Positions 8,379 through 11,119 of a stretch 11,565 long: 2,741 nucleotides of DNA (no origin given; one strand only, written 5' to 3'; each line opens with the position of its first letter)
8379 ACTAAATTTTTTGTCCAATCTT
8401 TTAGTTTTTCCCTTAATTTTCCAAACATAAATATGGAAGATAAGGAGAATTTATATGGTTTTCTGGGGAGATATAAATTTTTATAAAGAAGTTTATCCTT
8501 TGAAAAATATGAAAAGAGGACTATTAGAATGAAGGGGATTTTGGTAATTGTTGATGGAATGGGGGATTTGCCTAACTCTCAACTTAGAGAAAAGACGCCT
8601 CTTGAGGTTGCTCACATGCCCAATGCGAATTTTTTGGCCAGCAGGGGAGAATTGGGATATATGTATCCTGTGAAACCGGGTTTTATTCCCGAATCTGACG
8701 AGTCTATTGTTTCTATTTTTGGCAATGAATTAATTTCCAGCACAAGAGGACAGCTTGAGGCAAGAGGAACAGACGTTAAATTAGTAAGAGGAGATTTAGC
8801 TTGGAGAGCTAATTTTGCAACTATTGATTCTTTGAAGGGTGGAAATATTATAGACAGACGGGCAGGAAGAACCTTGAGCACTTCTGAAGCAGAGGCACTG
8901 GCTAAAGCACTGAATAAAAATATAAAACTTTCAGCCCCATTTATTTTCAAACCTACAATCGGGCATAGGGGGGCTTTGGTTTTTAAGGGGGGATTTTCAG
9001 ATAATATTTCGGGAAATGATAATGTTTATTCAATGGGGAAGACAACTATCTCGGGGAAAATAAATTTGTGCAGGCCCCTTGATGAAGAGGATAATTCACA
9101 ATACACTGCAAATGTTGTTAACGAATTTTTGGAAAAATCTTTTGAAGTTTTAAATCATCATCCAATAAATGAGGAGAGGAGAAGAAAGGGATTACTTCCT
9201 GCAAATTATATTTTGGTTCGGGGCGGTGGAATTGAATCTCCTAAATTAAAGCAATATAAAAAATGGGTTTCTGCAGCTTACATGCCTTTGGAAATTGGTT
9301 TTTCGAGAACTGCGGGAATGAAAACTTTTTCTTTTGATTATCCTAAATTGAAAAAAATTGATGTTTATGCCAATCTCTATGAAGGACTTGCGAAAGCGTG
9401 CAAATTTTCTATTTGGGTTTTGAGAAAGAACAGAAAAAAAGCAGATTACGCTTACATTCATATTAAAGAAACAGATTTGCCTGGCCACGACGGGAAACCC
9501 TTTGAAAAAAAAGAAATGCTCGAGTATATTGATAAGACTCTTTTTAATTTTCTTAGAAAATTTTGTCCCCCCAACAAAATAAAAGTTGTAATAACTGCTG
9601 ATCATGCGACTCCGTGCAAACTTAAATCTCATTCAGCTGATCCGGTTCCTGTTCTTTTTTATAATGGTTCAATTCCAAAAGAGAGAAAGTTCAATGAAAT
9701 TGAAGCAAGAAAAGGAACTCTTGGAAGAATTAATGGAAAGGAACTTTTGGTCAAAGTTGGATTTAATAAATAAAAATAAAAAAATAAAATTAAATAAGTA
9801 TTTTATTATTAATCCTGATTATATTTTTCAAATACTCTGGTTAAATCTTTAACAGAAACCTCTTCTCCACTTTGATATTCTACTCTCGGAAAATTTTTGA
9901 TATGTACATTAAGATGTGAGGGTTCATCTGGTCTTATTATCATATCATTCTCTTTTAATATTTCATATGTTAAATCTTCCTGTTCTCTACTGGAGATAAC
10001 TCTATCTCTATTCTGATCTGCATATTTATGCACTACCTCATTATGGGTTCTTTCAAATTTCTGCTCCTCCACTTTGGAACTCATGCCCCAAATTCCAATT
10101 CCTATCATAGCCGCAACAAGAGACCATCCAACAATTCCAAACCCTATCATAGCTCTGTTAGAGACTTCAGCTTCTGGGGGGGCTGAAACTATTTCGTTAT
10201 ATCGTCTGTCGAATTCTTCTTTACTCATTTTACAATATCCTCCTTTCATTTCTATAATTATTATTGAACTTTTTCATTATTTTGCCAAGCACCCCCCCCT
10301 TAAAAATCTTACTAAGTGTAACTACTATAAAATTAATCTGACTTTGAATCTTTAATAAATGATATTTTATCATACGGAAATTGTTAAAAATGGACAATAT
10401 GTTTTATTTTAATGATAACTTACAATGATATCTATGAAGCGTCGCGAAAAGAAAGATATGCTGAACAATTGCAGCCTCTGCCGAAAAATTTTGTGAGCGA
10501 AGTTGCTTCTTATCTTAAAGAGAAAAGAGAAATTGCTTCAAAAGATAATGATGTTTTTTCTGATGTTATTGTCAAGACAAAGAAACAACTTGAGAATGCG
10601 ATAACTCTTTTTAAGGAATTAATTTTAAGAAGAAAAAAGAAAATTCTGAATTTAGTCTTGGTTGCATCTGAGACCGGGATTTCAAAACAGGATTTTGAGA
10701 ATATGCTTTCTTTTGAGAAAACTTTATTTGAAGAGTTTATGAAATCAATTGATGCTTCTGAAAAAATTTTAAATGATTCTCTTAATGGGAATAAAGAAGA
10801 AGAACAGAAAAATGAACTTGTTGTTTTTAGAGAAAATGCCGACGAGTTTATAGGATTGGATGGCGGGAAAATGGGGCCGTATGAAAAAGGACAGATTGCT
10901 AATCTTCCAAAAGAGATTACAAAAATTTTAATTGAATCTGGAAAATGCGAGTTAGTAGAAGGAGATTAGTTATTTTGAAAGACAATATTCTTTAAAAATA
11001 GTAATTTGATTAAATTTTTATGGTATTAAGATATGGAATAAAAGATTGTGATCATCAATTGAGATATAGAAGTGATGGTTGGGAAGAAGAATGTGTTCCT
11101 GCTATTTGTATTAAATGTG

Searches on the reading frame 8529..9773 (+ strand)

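Call 31: search_protein_families(library=pfam, proteins=[window:8529-9773:+], max_evalue=0.01)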
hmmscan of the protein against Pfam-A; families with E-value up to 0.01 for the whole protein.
window:8529-9773:+ (414 aa): 2 families
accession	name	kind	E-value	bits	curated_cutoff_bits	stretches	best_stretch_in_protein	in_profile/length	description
PF10143.14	PhosphMutase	-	4.2e-37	128.1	21.5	1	37-214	1-170/170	2,3-bisphosphoglycerate-independent phosphoglycerate mutase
PF01676.23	Metalloenzyme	-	1.8e-28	100.2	24.3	1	1-406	1-245/252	Metalloenzyme superfamily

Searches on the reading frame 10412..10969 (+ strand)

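Call 31: search_protein_families(library=pfam, proteins=[window:10412-10969:+], max_evalue=0.01)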
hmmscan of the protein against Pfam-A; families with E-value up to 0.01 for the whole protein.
window:10412-10969:+ (185 aa): 3 families
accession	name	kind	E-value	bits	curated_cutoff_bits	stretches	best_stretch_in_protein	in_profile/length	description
PF22090.1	Gins51_C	-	2e-08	34.3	27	1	135-180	1-46/48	Gins51, C-terminal domain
PF05916.17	Sld5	-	0.0073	16.9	22.3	1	19-114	19-95/102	GINS complex protein helical bundle domain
PF14307.12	Glyco_tran_WbsX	-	0.0088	16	25.1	1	25-138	137-254/350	Glycosyltransferase WbsX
